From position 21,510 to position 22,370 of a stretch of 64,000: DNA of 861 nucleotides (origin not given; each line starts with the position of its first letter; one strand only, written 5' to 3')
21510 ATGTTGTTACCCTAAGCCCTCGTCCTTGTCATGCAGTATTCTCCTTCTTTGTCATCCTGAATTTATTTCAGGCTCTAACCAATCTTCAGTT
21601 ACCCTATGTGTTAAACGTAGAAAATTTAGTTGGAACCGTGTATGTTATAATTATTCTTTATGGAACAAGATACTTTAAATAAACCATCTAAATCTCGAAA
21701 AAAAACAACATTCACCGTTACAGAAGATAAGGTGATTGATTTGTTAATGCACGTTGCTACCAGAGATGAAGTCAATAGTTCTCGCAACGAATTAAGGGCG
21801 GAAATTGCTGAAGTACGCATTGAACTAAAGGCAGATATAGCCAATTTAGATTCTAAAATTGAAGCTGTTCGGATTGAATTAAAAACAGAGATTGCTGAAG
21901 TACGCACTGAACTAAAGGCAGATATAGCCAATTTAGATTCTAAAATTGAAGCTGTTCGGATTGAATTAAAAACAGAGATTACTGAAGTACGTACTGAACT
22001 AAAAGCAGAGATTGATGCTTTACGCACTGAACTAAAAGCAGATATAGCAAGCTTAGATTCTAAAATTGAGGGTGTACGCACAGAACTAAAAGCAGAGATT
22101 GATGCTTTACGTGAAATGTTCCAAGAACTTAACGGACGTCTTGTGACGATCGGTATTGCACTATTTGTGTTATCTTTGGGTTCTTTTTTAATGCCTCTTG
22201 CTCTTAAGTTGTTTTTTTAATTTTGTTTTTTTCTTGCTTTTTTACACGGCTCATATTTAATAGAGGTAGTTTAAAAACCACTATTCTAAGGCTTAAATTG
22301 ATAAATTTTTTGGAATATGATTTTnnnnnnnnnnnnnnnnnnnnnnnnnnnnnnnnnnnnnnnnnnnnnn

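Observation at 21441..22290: Tail-anchored coiled-coil protein built from hendecad (11/18-residue) repeats, flanked by about 24-bp direct repeats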

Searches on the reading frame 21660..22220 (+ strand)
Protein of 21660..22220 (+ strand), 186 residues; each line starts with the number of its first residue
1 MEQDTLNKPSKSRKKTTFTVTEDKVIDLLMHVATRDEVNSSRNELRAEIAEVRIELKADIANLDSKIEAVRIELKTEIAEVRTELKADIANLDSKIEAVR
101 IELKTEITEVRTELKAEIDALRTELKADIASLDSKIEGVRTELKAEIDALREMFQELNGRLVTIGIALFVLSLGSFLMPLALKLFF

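Call 4: search_protein_families(library=pfam, proteins=[window:21660-22217:+], max_evalue=1)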
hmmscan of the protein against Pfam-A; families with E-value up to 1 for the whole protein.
window:21660-22217:+ (186 aa): 87 families (the best 25 are shown)
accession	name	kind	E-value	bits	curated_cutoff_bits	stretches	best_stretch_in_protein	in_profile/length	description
PF01442.23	Apolipoprotein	-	1.2e-07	32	90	1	36-155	7-120/190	Apolipoprotein A1/A4/E domain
PF07798.16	CCDC90-like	-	1.4e-07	32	33.5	2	85-162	77-154/175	Coiled-coil domain-containing protein 90-like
PF04513.17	Baculo_PEP_C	-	1.5e-07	32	38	2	102-158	31-98/140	Baculovirus polyhedron envelope protein, PEP, C terminus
PF14362.11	DUF4407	-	7.4e-07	29.2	31.3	1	34-160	117-242/297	Domain of unknown function (DUF4407)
PF04799.18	Fzo_mitofusin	-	9.7e-06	25.6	27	1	98-161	90-152/161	fzo-like conserved region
PF07889.17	DUF1664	-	1.1e-05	25.8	34.6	2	78-164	39-120/124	Protein of unknown function (DUF1664)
PF07352.17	Phage_Mu_Gam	-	5.9e-05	23.5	28.3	2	102-154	13-66/149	Bacteriophage Mu Gam like protein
PF12128.14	DUF3584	-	6e-05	21.2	31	1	31-154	662-784/1191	Protein of unknown function (DUF3584)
PF06705.16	SF-assemblin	-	8.7e-05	22.4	30.6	1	97-162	62-127/247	SF-assemblin/beta giardin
PF05531.17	NPV_P10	-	0.0003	21.6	29.8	1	83-136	7-58/75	Nucleopolyhedrovirus P10 protein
PF06810.17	Phage_scaffold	-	0.00033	21.1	35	1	22-145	12-140/170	Phage capsid assembly scaffolding protein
PF09034.15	TRADD_N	-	0.00035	21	25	0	79-104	63-88/112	TRADD, N-terminal domain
PF24922.1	ACBP4_C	-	0.00055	20.6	31.2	1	69-152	10-90/105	Acyl-CoA-binding domain-containing protein 4-6, C-terminal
PF03623.18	Focal_AT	-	0.00074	19.9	23.3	1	35-114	26-103/133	Focal adhesion targeting region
PF16515.11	HIP1_clath_bdg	-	0.001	19.9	28.8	1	33-83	20-70/99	Clathrin-binding domain of Huntingtin-interacting protein 1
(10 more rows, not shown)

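Call 5: search_protein_families(library=ncbifam, proteins=[window:21660-22217:+], max_evalue=1)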
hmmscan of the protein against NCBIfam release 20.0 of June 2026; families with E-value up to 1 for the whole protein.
window:21660-22217:+ (186 aa): 36 families (the best 25 are shown)
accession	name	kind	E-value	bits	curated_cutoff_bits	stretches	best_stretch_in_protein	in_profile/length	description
TIGR03017.1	EpsF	equivalog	1.2e-05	24.3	422.75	1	83-163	257-336/444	chain length determinant protein EpsF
NF053524.1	thylo_ssl2009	equivalog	2.5e-05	24.9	58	2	109-145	51-87/90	ssl2009 family thylakoid membrane protein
NF049871.2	cytotoxin_MakA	exception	3.3e-05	23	320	1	116-179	154-210/354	alpha-pore-forming cytotoxin MakA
NF038317.1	DISARM_DrmD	equivalog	6e-05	21.5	610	1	21-169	871-1016/1021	DISARM system SNF2-like helicase DrmD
NF041922.1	DLP_LeoA_gen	subfamily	9e-05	21.6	325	1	17-160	268-403/532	LeoA/HP0731 family dynamin-like GTPase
NF052504.1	sll1863_fam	domain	0.00014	22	35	2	55-127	15-87/93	sll1863 family stress response protein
NF033481.2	auto_Ata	exception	0.00044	17.6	2500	1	44-127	790-873/1862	trimeric autotransporter adhesin Ata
NF045780.1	TrlF_fam_ATP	equivalog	0.00066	18.5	350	1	33-157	571-706/944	TrlF family AAA-like ATPase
NF006293.0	PRK08476.1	equivalog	0.0014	18.8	118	2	55-135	52-133/141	F0F1 ATP synthase subunit B'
NF037998.2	RND_1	equivalog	0.0058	14.3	400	2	71-150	1053-1133/1237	protein translocase SecDF, variant type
NF047388.1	SA1320_fam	subfamily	0.0073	14.8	230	1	5-157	429-572/644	SA1320 family protein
NF033175.1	fuso_auto_Nterm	subfamily_domain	0.0074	16.4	55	2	74-114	40-80/120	autotransporter-associated N-terminal domain-containing protein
NF033916.0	antiphage_ZorA_3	subfamily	0.0093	14.9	250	1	56-158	337-439/509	anti-phage ZorAB system protein ZorA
NF005697.0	PRK07505.1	subfamily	0.033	12.8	342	1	59-111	287-339/405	hypothetical protein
NF010337.0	PRK13766.1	equivalog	0.039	12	610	1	64-154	177-269/781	Hef nuclease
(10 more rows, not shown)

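Call 8: find_homologous_proteins(query=window:21660-22217:+)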
Query window:21660-22217:+ (186 aa): 1073 proteins with E <= 0.001 among 8000 candidates; the best 120 are listed.
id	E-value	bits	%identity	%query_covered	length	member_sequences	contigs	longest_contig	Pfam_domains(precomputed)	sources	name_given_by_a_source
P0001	8.1e-26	109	45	69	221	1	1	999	PF04513.18,PF27276.1,PF01442.24,PF07798.17,PF25887.2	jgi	jgi:predicted nucleic acid-binding Zn-ribbon protein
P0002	2.7e-23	101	51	72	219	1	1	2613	PF04513.18,PF28217.1,PF01442.24,PF07798.17,PF26052.1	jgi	jgi:DNA repair exonuclease SbcCD ATPase subunit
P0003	5.4e-23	100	48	68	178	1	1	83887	PF04513.18,PF27276.1,PF01442.24,PF12277.14,PF07798.17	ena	-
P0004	1.2e-21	95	42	78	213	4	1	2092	PF04513.18,PF27276.1,PF01442.24,PF07798.17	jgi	jgi:predicted nucleic acid-binding Zn-ribbon protein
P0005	6.4e-21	93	44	70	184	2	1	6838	PF04513.18,PF28217.1,PF01442.24,PF07889.18,PF07902.17,PF07798.17,PF05478.17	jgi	-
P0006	8.9e-21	93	48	63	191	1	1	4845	PF04513.18,PF07989.17,PF11598.14,PF27276.1,PF01442.24,PF07798.17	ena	-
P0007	9.9e-21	92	48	63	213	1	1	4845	PF04513.18,PF11598.14,PF27276.1,PF01442.24,PF07798.17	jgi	jgi:chromosome segregation ATPase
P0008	1.4e-20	92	49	58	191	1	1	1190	PF04513.18,PF11598.14,PF27276.1,PF01442.24,PF07798.17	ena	-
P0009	2.0e-20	91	47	55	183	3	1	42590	PF04513.18,PF27276.1,PF01442.24,PF07798.17,PF06705.16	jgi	jgi:predicted nucleic acid-binding Zn-ribbon protein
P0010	4.2e-20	90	49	65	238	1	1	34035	PF04513.18,PF01442.24,PF07798.17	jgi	-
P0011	1.7e-19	88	58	42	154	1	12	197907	PF04513.18,PF01442.24,PF07798.17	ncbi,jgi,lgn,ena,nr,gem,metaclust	ncbi:MAG: hypothetical protein OXE46_07185 [Chloroflexi bacterium]|nr:hypothetical protein [Chlorofl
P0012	3.4e-19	88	43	78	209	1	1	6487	PF25994.1,PF04513.18,PF11598.14,PF27276.1,PF01442.24,PF06810.18,PF07798.17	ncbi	-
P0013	3.6e-19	87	45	63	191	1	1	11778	PF25994.1,PF04513.18,PF27276.1,PF01442.24,PF07798.17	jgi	jgi:uncharacterized protein YPO0396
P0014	6.4e-19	87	53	57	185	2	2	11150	PF04513.18,PF01442.24,PF07798.17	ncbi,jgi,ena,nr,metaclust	ncbi:MAG: DUF1640 domain-containing protein [Gammaproteobacteria bacterium]|nr:DUF1640 domain-contai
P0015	9.0e-19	86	39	80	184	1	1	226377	PF04513.18,PF27276.1,PF01442.24,PF07798.17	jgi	jgi:SMC interacting uncharacterized protein involved in chromosome segregation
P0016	9.2e-19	86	44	54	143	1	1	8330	PF01442.24,PF07798.17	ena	-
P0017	1.1e-18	86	42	63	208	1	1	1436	PF27276.1,PF01442.24,PF07798.17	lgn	-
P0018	1.5e-18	85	46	59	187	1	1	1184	PF04513.18,PF27276.1,PF01442.24,PF07798.17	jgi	jgi:ribosomal protein L29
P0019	1.8e-18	85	40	78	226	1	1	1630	PF25994.1,PF04513.18,PF01442.24,PF07798.17,PF06705.16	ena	-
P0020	3.7e-18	84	46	63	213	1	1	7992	PF25994.1,PF04513.18,PF27276.1,PF01442.24,PF07798.17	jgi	jgi:predicted nucleic acid-binding Zn-ribbon protein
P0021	4.4e-18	84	45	67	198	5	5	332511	PF04513.18,PF27276.1,PF01442.24,PF07798.17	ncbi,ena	-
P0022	6.1e-18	83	41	78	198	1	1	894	PF04513.18,PF11598.14,PF27276.1,PF01442.24,PF06810.18,PF07798.17,PF06705.16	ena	-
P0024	9.8e-18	83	46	63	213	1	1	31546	PF25994.1,PF04513.18,PF27276.1,PF01442.24,PF07798.17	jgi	jgi:ribosomal protein L29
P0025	1.2e-17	82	46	63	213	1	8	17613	PF25994.1,PF04513.18,PF27276.1,PF01442.24,PF07798.17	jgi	jgi:uncharacterized protein involved in exopolysaccharide biosynthesis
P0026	1.3e-17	82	44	70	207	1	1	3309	PF25994.1,PF04513.18,PF27276.1,PF01442.24,PF07798.17,PF06705.16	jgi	jgi:predicted nucleic acid-binding Zn-ribbon protein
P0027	1.7e-17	82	47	74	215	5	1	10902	PF04513.18,PF28417.1,PF27276.1,PF01442.24,PF07798.17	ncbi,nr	ncbi:MAG: DUF1640 domain-containing protein, partial [Actinobacteria bacterium]|nr:DUF1640 domain-co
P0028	4.3e-17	81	45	63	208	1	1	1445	PF25994.1,PF04513.18,PF27276.1,PF01442.24,PF07798.17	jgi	jgi:predicted nucleic acid-binding Zn-ribbon protein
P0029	1.6e-16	79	46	63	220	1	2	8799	PF25994.1,PF04513.18,PF11598.14,PF27276.1,PF01442.24,PF07798.17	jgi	jgi:chromosome segregation ATPase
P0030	1.9e-16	79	50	56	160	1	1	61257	PF27276.1,PF01442.24,PF07798.17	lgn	-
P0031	2.4e-16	78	44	83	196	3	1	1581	PF27276.1,PF01442.24,PF12277.14,PF07798.17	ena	-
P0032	3.1e-16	78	40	67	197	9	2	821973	PF04513.18,PF27276.1,PF01442.24,PF07798.17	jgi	-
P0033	3.4e-16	78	40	78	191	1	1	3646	PF04513.18,PF27276.1,PF01442.24,PF07798.17,PF06705.16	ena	-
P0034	4.7e-16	77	42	78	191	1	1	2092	PF04513.18,PF27276.1,PF01442.24,PF07798.17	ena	-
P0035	1.2e-15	76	34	82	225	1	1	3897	PF27276.1,PF07798.17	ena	-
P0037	2.5e-15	75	41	77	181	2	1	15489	PF04513.18,PF01442.24,PF07798.17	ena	-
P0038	2.7e-15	75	42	53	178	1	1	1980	PF27276.1,PF07798.17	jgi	jgi:predicted nucleic acid-binding Zn-ribbon protein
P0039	2.9e-15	75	43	53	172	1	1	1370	PF27276.1,PF07798.17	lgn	-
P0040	3.8e-15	74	43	53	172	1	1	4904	PF27276.1,PF01442.24,PF07798.17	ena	-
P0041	3.9e-15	74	43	67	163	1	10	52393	PF04513.18,PF28417.1,PF27276.1,PF01442.24,PF07798.17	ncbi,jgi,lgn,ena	jgi:chromosome segregation ATPase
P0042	4.4e-15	74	45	63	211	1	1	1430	PF04513.18,PF01442.24,PF07798.17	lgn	-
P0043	4.8e-15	74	42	53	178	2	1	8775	PF27276.1,PF01442.24,PF07798.17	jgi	jgi:predicted nucleic acid-binding Zn-ribbon protein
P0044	5.1e-15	74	54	55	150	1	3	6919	PF28217.1,PF27276.1,PF01442.24,PF12277.14,PF07798.17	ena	-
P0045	7.2e-15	73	44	54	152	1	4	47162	PF04513.18,PF01442.24,PF07798.17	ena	-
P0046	8.6e-15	73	43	55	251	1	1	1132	PF04513.18,PF01442.24,PF07798.17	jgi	jgi:hypothetical protein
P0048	1.1e-14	73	41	76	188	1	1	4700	PF27276.1,PF01442.24,PF07798.17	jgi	jgi:chromosome segregation ATPase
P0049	1.4e-14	73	42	53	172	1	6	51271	PF27276.1,PF07798.17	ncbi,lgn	-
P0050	1.5e-14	72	49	62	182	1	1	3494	PF04513.18,PF27276.1,PF01442.24,PF07798.17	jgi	jgi:ribosomal protein L29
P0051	1.5e-14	72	42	53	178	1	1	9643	PF27276.1,PF07798.17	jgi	jgi:predicted nucleic acid-binding Zn-ribbon protein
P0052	2.0e-14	72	44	48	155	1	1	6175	PF01442.24,PF07798.17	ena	-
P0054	4.0e-14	71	51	59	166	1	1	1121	PF04513.18,PF27276.1,PF01442.24,PF07798.17,PF06705.16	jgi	-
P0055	4.3e-14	71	55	45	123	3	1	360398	PF28217.1,PF27276.1,PF01442.24,PF07798.17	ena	-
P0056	6.0e-14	70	44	61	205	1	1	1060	PF27276.1,PF01442.24,PF07798.17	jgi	jgi:hypothetical protein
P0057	8.1e-14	70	40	78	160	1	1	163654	PF27276.1,PF01442.24,PF07798.17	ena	-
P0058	8.7e-14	70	45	68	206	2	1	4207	PF04799.19,PF04513.18,PF28217.1,PF14362.12,PF01442.24,PF07889.18,PF07798.17,PF06705.16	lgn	-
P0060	9.0e-14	70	45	67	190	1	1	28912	PF04513.18,PF28217.1,PF27276.1,PF01442.24,PF07798.17,PF06705.16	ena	-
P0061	1.2e-13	69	46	60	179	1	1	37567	PF04513.18,PF09787.15,PF07798.17,PF26052.1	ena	-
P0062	1.6e-13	69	51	56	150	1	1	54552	PF27276.1,PF01442.24,PF07798.17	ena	-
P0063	1.7e-13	69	46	48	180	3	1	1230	PF04513.18,PF27276.1,PF01442.24,PF07798.17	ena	-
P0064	1.8e-13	69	42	71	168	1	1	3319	PF04513.18,PF01442.24,PF07798.17,PF26052.1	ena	-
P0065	1.8e-13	69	58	41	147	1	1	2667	PF27276.1,PF01442.24,PF12277.14,PF07798.17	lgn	-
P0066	1.8e-13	69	45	63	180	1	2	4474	PF04513.18,PF27276.1,PF01442.24,PF07798.17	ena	-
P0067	2.1e-13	69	39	75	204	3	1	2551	PF04513.18,PF27276.1,PF01442.24,PF07798.17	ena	-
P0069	2.3e-13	69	46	53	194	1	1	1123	PF27276.1,PF01442.24,PF00038.27,PF07798.17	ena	-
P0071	2.5e-13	68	33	93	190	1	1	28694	PF27276.1,PF07889.18,PF07798.17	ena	-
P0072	2.6e-13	68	45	63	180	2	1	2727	PF04513.18,PF27276.1,PF01442.24,PF07798.17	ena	-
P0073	3.6e-13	68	46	62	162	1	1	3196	PF04513.18,PF27276.1,PF01442.24,PF07798.17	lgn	-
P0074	3.6e-13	68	40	68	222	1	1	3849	PF07798.17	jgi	jgi:hypothetical protein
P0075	4.3e-13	68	46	61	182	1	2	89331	PF01442.24,PF07798.17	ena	-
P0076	4.3e-13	68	43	56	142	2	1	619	PF27276.1,PF01442.24,PF07798.17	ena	-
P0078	4.4e-13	68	41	63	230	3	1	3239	PF07798.17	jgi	jgi:hypothetical protein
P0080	6.2e-13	67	40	81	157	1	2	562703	PF04513.18,PF27276.1,PF01442.24,PF07798.17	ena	-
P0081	6.9e-13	67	47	66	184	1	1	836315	PF27276.1,PF07798.17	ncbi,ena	-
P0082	7.9e-13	67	38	69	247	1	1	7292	PF07798.17,PF26052.1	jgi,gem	-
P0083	8.9e-13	67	42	78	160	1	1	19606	PF27276.1,PF01442.24,PF07798.17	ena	-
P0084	9.8e-13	67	40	68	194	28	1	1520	PF07798.17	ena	-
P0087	1.2e-12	66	43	53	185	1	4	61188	PF04513.18,PF27276.1,PF01442.24,PF07798.17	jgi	jgi:predicted nucleic acid-binding Zn-ribbon protein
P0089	1.5e-12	66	47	48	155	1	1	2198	PF28417.1,PF27276.1,PF07798.17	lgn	-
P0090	1.5e-12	66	42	81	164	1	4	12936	PF01442.24,PF07798.17,PF06705.16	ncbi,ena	-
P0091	1.6e-12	66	43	53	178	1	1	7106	PF04513.18,PF27276.1,PF07798.17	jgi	jgi:uncharacterized protein YnzC (UPF0291/DUF896 family)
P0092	1.7e-12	66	47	60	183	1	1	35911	PF04513.18,PF28068.1,PF01442.24,PF12474.14,PF07798.17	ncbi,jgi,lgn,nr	ncbi:MAG: CCDC90 family protein [Planctomycetota bacterium]|jgi:predicted nucleic acid-binding Zn-ri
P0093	1.8e-12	66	43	53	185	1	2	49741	PF04513.18,PF27276.1,PF07798.17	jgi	jgi:predicted nucleic acid-binding Zn-ribbon protein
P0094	1.8e-12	66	40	53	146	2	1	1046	PF27276.1,PF07798.17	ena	-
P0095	1.8e-12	66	45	59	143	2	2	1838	PF14362.12,PF01442.24,PF07798.17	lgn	-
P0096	1.9e-12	66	45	63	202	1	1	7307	PF27276.1,PF01442.24,PF07798.17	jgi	jgi:ribosomal protein L29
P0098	2.0e-12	65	44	59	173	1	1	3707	PF27241.1,PF04513.18,PF28217.1,PF28068.1,PF01442.24,PF07798.17,PF06705.16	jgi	-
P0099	2.2e-12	65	48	48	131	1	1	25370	PF01442.24,PF07798.17,PF06705.16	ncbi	ncbi:hemagglutinin [Parathermosynechococcus lividus]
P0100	2.3e-12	65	38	62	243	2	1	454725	PF04513.18,PF01442.24,PF07798.17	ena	-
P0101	2.5e-12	65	52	40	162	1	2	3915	PF27276.1,PF01442.24,PF07798.17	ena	-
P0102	2.8e-12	65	44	62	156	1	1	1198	PF27276.1,PF01442.24,PF07798.17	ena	-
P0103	2.9e-12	65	49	59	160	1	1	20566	PF27870.1,PF04513.18,PF05600.18,PF24151.2,PF07798.17,PF06705.16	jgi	jgi:cell division protein ZapA (FtsZ GTPase activity inhibitor)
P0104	3.5e-12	65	42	53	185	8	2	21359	PF27276.1,PF01442.24,PF07798.17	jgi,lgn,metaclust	metaclust:\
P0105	3.5e-12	65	41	79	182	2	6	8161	PF27276.1,PF07798.17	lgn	-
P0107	3.6e-12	65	52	44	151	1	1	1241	PF04799.19,PF28217.1,PF01442.24,PF07798.17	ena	-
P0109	4.0e-12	65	48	54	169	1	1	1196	PF01442.24,PF07798.17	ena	-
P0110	4.3e-12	64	48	55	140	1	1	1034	PF27276.1,PF10805.15,PF01442.24,PF07798.17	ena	-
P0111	6.1e-12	64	47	54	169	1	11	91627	PF01442.24,PF07798.17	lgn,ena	-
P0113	7.0e-12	64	41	85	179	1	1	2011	PF04513.18,PF01442.24,PF07798.17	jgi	jgi:ribosomal protein L29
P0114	7.6e-12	64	39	71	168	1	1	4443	PF04513.18,PF07798.17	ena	-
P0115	7.7e-12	64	35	67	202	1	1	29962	PF04513.18,PF28217.1,PF01442.24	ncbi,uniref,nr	ncbi:Bdr family repetitive protein [Borrelia miyamotoi]|uniref:Bdr family repetitive protein n=1 Tax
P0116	8.9e-12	63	44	76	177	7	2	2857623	PF04513.18,PF01442.24,PF07798.17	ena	-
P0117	9.4e-12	63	43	70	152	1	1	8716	PF27276.1,PF07798.17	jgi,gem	-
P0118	9.7e-12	63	49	52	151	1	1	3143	PF27276.1,PF07798.17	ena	-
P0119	9.9e-12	63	36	81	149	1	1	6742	PF04513.18,PF28217.1,PF01442.24,PF07798.17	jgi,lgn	-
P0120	1.0e-11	63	50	54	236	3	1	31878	PF01442.24,PF07798.17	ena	-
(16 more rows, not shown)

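Call 10: find_encoding_contigs(protein=window:21660-22220:+, flank=10000, max_places=6)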
Protein window:21660-22220:+ (186 aa): 6 contigs read that carry it; 5 places shown.
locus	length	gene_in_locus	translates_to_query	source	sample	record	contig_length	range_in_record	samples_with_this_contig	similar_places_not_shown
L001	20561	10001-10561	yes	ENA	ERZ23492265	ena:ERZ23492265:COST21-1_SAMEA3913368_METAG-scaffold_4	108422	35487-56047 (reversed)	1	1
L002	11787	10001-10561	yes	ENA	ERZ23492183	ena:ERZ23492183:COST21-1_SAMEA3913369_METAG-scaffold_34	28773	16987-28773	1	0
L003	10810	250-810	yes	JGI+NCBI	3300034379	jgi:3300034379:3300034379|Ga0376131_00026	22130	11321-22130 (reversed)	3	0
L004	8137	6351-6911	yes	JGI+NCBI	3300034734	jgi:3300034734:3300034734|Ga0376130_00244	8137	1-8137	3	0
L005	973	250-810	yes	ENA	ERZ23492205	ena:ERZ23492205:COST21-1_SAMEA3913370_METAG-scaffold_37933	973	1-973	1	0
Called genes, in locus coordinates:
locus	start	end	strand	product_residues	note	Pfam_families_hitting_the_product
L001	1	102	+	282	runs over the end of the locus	PF00756:Esterase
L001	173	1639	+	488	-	PF03315:SDH_beta, PF03313:SDH_alpha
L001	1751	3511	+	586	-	PF25225:DUF7843, PF13387:Lnb_N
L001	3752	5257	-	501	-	PF00263:Secretin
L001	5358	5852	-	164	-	PF03737:RraA-like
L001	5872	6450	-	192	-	PF13442:Cytochrome_CBB3 (weak)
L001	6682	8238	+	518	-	PF02366:PMT, PF13231:PMT_2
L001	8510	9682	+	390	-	PF13609:Porin_4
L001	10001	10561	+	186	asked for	-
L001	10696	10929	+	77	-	-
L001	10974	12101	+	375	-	PF00768:Peptidase_S11, PF13354:Beta-lactamase2, PF07943:PBP5_C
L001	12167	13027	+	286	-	PF01063:Aminotran_4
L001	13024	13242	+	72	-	PF15919:HicB_lk_antitox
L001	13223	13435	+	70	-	PF07927:HicA_toxin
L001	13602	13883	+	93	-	PF04359:DUF493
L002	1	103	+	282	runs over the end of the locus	PF00756:Esterase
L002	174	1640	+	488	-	PF03315:SDH_beta, PF03313:SDH_alpha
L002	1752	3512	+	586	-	PF25225:DUF7843, PF13387:Lnb_N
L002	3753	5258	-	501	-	PF00263:Secretin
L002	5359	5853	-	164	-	PF03737:RraA-like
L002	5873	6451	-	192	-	PF13442:Cytochrome_CBB3 (weak)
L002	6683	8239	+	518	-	PF02366:PMT, PF13231:PMT_2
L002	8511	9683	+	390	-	PF13609:Porin_4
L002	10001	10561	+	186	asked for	-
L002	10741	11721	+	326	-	PF00665:rve, PF13683:rve_3, PF13333:rve_2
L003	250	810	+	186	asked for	-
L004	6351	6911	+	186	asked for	-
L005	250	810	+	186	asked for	-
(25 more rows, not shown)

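Call 15: find_related_loci(query=window:21660-22217:+, collection=metagenome_contigs, flank=5000)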
Query window:21660-22217:+ (186 aa) in metagenome_contigs; peptide patterns used: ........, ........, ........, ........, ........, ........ (x = any residue, [..] = any of these).
600 stretches matched a pattern (row limit reached: there are more); 39 encode a relative of the query (tblastn E <= 1e-3); 39 distinct loci.
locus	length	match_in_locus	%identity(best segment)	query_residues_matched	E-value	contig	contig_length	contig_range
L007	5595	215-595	47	31-167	5e-25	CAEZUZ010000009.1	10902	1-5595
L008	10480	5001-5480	43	22-151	2e-23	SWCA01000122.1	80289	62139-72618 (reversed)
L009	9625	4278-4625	48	35-161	5e-22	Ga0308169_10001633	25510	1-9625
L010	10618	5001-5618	41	30-185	7e-22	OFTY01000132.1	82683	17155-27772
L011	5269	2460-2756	57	35-161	3e-21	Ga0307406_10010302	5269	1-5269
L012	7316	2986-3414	41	4-159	1e-18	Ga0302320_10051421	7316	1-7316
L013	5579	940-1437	37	32-186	3e-17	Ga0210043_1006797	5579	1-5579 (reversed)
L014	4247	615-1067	40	4-176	3e-17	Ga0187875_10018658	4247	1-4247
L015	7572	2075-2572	37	32-186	3e-17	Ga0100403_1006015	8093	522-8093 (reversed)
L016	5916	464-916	40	4-176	3e-17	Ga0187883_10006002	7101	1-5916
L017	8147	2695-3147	40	4-176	3e-17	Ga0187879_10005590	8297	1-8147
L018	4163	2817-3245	40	4-155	4e-17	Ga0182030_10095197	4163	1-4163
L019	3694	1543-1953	39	4-147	4e-17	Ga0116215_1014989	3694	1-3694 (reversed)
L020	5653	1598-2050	41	4-176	2e-16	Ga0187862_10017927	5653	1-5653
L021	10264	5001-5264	51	62-167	4e-16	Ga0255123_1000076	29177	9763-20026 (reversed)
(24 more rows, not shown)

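Call 69: search_protein_families(library=pfam, proteins=[P0115, L002:10741-11718:+], max_evalue=0.001)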
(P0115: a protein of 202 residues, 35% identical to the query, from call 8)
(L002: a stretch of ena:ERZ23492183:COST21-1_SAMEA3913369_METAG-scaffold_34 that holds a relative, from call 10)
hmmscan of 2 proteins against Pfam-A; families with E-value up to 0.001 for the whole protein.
P0115 (202 aa): 7 families
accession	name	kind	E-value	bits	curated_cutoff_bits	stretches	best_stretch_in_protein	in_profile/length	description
PF01442.23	Apolipoprotein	-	1e-07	32.3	90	1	42-135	33-130/190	Apolipoprotein A1/A4/E domain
PF04513.17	Baculo_PEP_C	-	6.9e-06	26.6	38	1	54-139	35-116/140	Baculovirus polyhedron envelope protein, PEP, C terminus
PF06705.16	SF-assemblin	-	0.00013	21.9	30.6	1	56-154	62-160/247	SF-assemblin/beta giardin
PF07798.16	CCDC90-like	-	0.00015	22.1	33.5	0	42-126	64-148/175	Coiled-coil domain-containing protein 90-like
PF07352.17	Phage_Mu_Gam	-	0.00037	20.9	28.3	1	86-132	9-55/149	Bacteriophage Mu Gam like protein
PF09034.15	TRADD_N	-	0.00081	19.9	25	0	108-155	64-107/112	TRADD, N-terminal domain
PF16043.11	DUF4795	-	0.00093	19.1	34.8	0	56-172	41-154/208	Domain of unknown function (DUF4795)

L002:10741-11718:+ (326 aa): 3 families
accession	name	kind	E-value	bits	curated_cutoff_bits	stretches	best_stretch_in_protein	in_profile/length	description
PF13683.12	rve_3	-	5.7e-19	68.1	26.5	1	251-316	2-67/67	Integrase core domain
PF00665.32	rve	-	9.1e-13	48.8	32.6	1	168-262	19-102/102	Integrase core domain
PF13333.12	rve_2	-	2.3e-09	37.7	22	1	272-319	4-51/56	Integrase core domain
